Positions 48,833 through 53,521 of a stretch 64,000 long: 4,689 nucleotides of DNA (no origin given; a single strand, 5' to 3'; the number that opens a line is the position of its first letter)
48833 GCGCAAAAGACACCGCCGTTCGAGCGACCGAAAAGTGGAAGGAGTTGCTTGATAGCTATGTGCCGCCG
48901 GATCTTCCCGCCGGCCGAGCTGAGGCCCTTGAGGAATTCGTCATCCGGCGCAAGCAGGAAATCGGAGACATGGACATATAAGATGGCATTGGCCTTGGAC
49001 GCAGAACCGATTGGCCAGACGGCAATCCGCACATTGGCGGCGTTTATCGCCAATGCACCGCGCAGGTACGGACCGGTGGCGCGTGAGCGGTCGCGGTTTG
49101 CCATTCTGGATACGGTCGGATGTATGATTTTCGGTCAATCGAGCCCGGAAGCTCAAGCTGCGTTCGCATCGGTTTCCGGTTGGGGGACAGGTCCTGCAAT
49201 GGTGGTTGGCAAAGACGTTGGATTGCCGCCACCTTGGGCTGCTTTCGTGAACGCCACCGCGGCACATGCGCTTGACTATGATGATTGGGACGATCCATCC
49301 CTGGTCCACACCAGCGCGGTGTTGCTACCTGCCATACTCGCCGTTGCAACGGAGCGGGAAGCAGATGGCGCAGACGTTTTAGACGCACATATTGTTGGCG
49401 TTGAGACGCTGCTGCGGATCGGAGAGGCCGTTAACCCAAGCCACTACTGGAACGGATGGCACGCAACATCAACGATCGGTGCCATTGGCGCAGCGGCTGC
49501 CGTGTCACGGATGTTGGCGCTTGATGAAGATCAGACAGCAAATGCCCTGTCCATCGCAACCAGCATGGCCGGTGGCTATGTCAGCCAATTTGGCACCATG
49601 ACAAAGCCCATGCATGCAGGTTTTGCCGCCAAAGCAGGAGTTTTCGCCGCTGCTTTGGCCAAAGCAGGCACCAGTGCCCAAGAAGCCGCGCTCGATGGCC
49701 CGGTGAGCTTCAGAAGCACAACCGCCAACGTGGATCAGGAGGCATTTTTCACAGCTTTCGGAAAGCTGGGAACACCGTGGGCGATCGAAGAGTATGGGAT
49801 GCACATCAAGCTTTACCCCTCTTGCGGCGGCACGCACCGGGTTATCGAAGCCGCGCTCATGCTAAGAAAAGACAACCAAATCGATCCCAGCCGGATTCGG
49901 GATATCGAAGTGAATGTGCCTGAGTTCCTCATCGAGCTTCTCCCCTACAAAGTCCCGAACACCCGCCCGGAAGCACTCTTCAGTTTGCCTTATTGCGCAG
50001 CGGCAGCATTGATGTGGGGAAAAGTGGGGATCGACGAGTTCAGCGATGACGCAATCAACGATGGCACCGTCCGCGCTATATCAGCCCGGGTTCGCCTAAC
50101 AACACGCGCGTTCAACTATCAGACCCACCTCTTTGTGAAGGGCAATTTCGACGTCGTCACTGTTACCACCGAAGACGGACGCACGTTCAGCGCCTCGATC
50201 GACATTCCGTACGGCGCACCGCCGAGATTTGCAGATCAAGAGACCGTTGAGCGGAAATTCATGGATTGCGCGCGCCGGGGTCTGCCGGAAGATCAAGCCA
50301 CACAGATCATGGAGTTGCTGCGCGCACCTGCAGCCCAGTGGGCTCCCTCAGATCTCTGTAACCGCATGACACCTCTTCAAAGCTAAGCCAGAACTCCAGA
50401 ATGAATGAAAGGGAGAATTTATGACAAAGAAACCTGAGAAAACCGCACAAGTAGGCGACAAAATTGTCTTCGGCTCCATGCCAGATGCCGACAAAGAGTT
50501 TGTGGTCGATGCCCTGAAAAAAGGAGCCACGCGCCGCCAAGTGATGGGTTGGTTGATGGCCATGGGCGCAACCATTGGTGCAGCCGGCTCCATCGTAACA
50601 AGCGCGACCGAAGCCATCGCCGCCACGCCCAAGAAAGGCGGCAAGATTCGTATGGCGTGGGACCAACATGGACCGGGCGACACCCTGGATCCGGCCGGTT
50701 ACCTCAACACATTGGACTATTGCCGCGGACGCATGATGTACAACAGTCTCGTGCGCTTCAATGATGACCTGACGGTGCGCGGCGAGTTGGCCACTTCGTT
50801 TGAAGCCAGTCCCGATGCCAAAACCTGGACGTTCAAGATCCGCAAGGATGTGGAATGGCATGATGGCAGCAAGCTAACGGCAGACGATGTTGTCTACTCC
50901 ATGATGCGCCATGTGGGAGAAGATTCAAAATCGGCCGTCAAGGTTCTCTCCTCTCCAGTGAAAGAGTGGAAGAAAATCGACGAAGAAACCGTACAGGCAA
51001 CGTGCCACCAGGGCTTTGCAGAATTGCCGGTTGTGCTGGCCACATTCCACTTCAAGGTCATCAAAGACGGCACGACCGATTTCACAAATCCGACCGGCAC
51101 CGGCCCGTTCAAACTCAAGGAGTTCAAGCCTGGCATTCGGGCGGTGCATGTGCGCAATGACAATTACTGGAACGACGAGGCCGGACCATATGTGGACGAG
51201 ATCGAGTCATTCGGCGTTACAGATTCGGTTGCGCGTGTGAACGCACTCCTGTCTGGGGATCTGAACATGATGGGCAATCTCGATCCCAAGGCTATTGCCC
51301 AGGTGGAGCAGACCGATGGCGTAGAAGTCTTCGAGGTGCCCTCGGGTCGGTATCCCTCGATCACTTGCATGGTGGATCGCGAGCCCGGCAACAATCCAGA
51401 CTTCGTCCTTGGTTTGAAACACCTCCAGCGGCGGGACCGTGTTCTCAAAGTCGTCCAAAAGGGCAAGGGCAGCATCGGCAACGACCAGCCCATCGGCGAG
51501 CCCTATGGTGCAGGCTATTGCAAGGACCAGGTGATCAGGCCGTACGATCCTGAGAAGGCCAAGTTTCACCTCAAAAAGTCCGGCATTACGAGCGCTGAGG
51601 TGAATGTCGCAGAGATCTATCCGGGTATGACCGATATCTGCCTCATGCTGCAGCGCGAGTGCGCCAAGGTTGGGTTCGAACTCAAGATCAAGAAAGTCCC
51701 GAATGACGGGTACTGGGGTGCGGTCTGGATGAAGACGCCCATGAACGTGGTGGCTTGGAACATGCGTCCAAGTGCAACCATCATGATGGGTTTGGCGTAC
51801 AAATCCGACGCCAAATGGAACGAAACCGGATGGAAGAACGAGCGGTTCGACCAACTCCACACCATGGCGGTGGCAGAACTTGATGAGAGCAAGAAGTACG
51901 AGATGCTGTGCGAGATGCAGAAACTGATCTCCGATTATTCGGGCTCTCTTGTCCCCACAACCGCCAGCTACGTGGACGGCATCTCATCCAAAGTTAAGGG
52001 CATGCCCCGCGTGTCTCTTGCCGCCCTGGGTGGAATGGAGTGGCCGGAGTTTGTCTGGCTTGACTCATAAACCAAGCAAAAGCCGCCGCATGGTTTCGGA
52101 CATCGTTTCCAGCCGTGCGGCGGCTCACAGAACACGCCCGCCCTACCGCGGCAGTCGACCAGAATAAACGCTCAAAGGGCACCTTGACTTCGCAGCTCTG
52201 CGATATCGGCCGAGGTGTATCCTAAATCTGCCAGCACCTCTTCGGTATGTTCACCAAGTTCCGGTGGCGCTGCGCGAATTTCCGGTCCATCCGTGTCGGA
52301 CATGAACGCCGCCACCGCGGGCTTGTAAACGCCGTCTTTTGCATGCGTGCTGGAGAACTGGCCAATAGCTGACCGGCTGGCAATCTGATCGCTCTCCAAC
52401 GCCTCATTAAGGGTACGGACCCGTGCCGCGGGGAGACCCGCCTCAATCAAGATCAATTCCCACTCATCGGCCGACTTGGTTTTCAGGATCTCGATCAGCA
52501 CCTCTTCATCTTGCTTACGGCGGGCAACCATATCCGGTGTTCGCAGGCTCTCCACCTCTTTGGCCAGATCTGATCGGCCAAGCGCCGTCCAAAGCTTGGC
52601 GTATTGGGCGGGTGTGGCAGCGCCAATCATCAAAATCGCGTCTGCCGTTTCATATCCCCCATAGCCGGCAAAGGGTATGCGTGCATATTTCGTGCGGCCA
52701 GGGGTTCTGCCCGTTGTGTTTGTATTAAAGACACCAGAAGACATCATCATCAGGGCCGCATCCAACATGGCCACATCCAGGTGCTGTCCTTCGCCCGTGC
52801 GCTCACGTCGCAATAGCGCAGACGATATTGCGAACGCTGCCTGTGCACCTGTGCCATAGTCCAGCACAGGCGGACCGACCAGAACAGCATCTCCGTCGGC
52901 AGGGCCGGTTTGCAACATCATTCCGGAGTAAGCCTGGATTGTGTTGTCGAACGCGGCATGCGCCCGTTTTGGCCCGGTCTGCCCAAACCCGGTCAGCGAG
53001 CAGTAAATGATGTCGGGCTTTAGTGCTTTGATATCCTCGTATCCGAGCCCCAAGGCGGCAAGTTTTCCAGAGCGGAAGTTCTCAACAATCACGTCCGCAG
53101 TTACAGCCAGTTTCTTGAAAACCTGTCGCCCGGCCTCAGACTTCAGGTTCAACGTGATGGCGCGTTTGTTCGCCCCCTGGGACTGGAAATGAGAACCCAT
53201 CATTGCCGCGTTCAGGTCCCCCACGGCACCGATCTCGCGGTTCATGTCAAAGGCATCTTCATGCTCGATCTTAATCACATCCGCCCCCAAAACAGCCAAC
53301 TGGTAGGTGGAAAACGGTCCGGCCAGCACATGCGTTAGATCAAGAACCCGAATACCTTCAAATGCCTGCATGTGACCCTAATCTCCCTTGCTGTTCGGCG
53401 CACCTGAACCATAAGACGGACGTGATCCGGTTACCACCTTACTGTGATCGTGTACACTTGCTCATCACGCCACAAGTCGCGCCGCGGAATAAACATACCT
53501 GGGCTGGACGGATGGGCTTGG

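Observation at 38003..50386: The LysR / MttB / MmgE-PrpD module occurs twice within about 12 kb, in opposite orientation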

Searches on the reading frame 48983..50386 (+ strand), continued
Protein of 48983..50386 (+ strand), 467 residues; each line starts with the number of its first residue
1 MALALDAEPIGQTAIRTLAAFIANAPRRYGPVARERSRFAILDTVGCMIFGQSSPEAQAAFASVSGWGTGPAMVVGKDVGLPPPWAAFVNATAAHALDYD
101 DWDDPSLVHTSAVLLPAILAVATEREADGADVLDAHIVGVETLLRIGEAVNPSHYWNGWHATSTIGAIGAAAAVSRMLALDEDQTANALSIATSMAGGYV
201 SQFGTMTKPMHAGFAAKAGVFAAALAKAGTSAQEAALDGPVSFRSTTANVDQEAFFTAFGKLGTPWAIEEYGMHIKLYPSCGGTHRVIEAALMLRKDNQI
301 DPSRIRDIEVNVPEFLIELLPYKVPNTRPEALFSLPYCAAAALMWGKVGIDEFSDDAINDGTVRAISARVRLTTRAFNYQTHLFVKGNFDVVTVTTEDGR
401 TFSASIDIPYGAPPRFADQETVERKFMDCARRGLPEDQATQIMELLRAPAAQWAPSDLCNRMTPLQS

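Call 75: find_encoding_contigs(protein=P0061, flank=9000, max_places=1)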
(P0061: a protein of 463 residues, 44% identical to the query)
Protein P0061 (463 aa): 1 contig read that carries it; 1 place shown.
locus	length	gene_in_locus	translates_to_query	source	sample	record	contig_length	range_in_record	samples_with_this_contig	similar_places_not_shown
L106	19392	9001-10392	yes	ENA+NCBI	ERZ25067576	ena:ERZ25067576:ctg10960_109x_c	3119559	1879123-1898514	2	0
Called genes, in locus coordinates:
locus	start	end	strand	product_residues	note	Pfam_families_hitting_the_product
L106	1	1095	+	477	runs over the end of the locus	PF00015:MCPsignal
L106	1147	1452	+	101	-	PF01740:STAS, PF13466:STAS_2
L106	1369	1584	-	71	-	-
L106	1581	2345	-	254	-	PF00994:MoCF_biosynth, PF24102:FLAD1_M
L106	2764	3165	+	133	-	-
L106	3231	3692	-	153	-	PF00293:NUDIX, PF14815:NUDIX_4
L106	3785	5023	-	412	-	PF01960:ArgJ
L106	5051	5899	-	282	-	PF13145:Rotamase_2, PF13616:Rotamase_3, PF00639:Rotamase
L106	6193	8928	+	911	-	PF07517:SecA_DEAD, PF00270:DEAD (weak), PF01043:SecA_PP_bind, PF21090:P-loop_SecA, PF07516:SecA_SW, PF02810:SEC-C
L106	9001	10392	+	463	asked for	PF03972:MmgE_PrpD_N, PF19305:MmgE_PrpD_C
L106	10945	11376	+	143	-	PF00027:cNMP_binding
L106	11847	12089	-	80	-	PF13340:DUF4096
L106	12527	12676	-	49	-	-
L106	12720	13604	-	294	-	PF05013:FGase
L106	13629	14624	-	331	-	PF00005:ABC_tran, PF08352:oligo_HPY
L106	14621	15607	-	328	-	PF00005:ABC_tran, PF13304:AAA_21 (faint), PF08352:oligo_HPY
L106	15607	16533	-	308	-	PF12911:OppC_N, PF00528:BPD_transp_1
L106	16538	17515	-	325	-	PF19300:BPD_transp_1_N, PF00528:BPD_transp_1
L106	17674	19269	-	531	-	PF00496:SBP_bac_5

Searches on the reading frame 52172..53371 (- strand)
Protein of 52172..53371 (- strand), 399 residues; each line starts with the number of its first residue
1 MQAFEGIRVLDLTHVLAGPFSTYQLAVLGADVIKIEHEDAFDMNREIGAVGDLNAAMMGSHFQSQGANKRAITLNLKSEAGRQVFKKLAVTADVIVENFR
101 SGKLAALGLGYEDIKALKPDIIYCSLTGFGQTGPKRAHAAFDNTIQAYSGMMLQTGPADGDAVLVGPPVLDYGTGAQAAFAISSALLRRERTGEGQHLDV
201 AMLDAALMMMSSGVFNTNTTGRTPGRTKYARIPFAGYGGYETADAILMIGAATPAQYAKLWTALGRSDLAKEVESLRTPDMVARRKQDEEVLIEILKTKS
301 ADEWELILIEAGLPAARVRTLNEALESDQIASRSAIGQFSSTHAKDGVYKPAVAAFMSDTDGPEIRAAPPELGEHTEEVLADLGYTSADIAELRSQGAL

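Call 8: search_protein_families(library=pfam, proteins=[window:52172-53371:-])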
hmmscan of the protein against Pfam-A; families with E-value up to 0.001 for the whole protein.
window:52172-53371:- (399 aa): 1 family
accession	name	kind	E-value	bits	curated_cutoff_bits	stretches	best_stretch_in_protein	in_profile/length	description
PF02515.22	CoA_transf_3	-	6.3e-102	341.9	23.3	1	5-376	2-366/366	CoA-transferase family III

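Call 18: search_protein_families(library=ncbifam, proteins=[window:52172-53371:-], max_evalue=0.00001)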
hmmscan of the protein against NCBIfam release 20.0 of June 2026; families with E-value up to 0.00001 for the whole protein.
window:52172-53371:- (399 aa): 7 families
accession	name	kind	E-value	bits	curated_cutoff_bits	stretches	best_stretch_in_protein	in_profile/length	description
NF052585.1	SucGlutTfsCaiB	equivalog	8.6e-70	235.3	750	1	4-384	8-389/394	succinate--glutarate CoA-transferase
NF041294.1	Scnl_mescCoAtase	equivalog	7.6e-68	229.4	700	1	1-380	1-380/381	succinyl-CoA:mesaconate CoA-transferase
NF003809.0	PRK05398.1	subfamily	3.4e-62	210.4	442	2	2-209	3-207/416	formyl-CoA transferase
NF008511.0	PRK11430.1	equivalog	7.5e-59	199.8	522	1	3-379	9-375/381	CoA:oxalate CoA-transferase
TIGR03253.1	oxalate_frc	equivalog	2.2e-57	194.6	504.2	2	2-209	2-206/416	formyl-CoA transferase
NF002914.1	PRK03525.1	equivalog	5.4e-38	130.9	413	1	4-398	10-396/400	L-carnitine CoA-transferase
TIGR04253.1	mesacon_CoA_iso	equivalog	2.6e-18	66.2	725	1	4-396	3-397/403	2-methylfumaryl-CoA isomerase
